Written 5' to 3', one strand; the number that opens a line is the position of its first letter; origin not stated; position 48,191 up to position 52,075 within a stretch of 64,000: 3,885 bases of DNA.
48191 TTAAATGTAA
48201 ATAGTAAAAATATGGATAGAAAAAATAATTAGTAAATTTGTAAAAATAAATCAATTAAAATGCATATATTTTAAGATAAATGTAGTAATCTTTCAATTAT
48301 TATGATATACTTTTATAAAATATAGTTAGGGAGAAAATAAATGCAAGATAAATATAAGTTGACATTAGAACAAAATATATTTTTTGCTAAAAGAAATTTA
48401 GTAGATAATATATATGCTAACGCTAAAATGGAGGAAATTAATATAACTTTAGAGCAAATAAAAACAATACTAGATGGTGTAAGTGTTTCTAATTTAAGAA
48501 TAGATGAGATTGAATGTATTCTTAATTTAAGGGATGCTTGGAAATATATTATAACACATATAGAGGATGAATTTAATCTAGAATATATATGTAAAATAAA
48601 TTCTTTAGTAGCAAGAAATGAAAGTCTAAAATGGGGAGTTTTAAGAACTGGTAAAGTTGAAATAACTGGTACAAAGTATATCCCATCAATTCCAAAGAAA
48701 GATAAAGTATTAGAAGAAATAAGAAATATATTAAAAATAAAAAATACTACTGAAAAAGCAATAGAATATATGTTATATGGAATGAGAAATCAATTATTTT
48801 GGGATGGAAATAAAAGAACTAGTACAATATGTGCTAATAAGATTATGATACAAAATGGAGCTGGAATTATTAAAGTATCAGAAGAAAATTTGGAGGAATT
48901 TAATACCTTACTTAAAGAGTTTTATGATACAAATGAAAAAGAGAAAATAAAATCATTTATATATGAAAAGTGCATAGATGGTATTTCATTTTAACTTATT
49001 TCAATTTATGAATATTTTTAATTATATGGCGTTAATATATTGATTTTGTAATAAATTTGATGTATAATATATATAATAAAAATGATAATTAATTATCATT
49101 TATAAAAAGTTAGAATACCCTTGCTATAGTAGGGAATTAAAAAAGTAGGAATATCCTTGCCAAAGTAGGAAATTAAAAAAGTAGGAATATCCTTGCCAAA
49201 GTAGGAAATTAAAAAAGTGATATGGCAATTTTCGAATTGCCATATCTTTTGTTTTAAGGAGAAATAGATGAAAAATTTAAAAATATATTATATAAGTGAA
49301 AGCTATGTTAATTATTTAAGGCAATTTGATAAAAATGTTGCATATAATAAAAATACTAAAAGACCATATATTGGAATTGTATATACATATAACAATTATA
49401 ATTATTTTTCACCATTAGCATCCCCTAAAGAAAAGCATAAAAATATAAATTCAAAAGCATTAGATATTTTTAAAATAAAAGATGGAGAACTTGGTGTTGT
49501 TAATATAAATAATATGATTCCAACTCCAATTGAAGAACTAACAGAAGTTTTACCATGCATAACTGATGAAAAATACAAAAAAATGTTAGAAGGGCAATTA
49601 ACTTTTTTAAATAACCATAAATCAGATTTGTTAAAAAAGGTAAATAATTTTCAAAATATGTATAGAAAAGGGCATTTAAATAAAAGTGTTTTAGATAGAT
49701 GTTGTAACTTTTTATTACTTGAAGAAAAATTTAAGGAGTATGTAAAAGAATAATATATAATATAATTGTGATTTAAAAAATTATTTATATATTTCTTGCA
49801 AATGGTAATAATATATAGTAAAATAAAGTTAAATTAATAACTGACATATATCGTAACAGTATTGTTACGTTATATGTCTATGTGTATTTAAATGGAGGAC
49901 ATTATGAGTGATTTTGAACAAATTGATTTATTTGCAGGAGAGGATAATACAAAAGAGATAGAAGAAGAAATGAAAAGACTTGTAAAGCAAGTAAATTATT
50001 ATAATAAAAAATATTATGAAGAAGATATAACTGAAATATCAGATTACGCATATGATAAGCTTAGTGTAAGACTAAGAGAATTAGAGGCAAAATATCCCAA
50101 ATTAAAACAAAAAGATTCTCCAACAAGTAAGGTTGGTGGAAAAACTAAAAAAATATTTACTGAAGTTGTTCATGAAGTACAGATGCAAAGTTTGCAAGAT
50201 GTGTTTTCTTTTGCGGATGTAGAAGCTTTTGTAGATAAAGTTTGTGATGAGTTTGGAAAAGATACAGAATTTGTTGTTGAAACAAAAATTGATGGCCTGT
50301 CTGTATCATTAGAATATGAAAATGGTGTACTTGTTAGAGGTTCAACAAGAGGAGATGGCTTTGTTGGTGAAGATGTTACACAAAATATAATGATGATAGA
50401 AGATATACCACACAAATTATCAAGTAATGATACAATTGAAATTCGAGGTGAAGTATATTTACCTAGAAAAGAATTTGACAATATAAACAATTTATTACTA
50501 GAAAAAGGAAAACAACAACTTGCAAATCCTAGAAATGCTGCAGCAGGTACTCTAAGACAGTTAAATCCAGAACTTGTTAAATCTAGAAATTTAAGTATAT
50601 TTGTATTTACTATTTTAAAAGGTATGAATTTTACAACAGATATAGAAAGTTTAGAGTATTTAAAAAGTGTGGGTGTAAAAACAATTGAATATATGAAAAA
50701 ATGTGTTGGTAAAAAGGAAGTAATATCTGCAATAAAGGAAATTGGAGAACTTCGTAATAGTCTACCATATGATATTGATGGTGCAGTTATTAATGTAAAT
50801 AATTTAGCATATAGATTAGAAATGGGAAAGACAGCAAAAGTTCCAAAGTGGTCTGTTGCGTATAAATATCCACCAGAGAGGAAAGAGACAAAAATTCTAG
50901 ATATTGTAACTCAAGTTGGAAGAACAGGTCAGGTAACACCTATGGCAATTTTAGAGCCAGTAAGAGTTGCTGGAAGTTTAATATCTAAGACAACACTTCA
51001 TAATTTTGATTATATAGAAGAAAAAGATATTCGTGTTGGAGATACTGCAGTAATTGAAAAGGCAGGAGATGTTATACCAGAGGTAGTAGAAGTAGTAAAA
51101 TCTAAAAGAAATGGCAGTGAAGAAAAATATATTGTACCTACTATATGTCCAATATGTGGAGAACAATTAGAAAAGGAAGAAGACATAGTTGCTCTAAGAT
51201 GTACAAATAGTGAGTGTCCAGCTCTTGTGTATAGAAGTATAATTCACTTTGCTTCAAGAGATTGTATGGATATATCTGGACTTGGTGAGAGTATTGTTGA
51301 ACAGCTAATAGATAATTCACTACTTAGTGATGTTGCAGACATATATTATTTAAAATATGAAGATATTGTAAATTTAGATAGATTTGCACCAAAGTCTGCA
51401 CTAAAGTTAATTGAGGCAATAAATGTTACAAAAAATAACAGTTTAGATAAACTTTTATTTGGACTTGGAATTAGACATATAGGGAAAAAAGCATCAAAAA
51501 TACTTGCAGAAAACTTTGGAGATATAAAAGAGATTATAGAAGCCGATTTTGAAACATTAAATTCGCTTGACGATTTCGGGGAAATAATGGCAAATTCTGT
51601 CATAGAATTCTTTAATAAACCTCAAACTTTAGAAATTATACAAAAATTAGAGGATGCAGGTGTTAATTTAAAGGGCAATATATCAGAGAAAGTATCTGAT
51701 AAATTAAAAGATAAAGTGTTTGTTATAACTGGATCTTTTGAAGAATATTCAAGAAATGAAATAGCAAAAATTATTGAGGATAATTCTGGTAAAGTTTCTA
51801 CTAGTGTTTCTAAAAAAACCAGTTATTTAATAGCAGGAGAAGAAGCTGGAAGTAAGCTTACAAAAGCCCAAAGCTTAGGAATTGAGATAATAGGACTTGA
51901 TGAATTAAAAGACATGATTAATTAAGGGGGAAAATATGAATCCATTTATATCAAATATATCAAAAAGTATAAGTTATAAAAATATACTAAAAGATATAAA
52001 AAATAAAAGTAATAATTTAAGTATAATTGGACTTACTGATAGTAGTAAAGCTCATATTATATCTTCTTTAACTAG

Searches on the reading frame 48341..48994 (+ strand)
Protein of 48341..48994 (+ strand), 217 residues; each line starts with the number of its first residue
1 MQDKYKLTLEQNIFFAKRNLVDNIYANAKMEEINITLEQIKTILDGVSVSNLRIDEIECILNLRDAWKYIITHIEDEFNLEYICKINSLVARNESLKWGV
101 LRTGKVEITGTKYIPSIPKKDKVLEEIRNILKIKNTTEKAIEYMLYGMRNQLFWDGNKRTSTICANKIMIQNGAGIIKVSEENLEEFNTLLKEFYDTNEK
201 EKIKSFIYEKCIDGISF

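Call 9: search_protein_families(library=pfam, proteins=[window:48341-48994:+], max_evalue=0.001)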
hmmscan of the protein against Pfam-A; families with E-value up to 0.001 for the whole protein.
window:48341-48994:+ (217 aa): 1 family
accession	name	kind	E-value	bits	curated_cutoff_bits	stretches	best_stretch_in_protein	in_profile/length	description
PF02661.23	Fic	-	6.3e-08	33.8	24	1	78-168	2-92/93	Fic/DOC family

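Call 85: search_protein_families(library=padloc, proteins=[window:48341-48994:+], max_evalue=0.00001)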
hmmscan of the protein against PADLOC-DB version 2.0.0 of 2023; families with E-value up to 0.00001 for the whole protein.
window:48341-48994:+ (217 aa): 0 families

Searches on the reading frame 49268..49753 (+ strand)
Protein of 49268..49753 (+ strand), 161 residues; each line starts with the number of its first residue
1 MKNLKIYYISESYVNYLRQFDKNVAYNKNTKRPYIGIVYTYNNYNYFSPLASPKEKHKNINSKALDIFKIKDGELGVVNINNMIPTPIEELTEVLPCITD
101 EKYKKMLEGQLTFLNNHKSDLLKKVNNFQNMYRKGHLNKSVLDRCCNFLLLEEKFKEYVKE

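Call 86: search_protein_families(library=pfam, proteins=[window:49268-49753:+], max_evalue=0.00001)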
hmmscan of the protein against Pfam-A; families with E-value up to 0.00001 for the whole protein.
window:49268-49753:+ (161 aa): 1 family
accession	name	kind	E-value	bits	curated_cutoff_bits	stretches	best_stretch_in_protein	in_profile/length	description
PF13958.12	ToxN_toxin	-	3.5e-38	131.7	25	1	4-158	1-159/159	Toxin ToxN, type III toxin-antitoxin system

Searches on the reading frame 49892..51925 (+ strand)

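Call 85: search_protein_families(library=padloc, proteins=[window:49892-51925:+], max_evalue=0.00001)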
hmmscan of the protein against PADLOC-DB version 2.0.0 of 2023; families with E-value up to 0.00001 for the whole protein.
window:49892-51925:+ (677 aa): 1 family
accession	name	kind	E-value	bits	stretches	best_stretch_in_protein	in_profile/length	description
PDLC05027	PDC-S48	-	3.8e-07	27.5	1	609-676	337-405/411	-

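Call 86: search_protein_families(library=pfam, proteins=[window:49892-51925:+], max_evalue=0.00001)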
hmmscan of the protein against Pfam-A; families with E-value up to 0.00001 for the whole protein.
window:49892-51925:+ (677 aa): 8 families
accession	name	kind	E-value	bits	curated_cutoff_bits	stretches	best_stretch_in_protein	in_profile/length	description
PF01653.23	DNA_ligase_aden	-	4.9e-83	279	27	1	89-329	4-253/253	NAD-dependent DNA ligase adenylation domain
PF03120.22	DNA_ligase_OB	-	3.3e-33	113.8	32.9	1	332-409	1-78/79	NAD-dependent DNA ligase OB-fold domain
PF12826.13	HHH_2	-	1.5e-19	70.3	27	1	520-583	1-64/64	Helix-hairpin-helix motif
PF00533.33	BRCT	-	3.3e-18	66.1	21.3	1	601-676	2-78/78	BRCA1 C Terminus (BRCT) domain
PF14520.12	HHH_5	-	3.5e-09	37.5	27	0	525-575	5-56/57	Helix-hairpin-helix domain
PF03119.21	DNA_ligase_ZBD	-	3.8e-09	36.7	25.8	1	419-444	2-27/27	NAD-dependent DNA ligase C4 zinc finger domain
PF12738.14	PTCB-BRCT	-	1.8e-07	31.5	22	1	612-669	4-61/63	twin BRCT domain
PF16589.12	BRCT_2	-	3.8e-06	27.5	27.3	0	605-667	3-65/86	BRCT domain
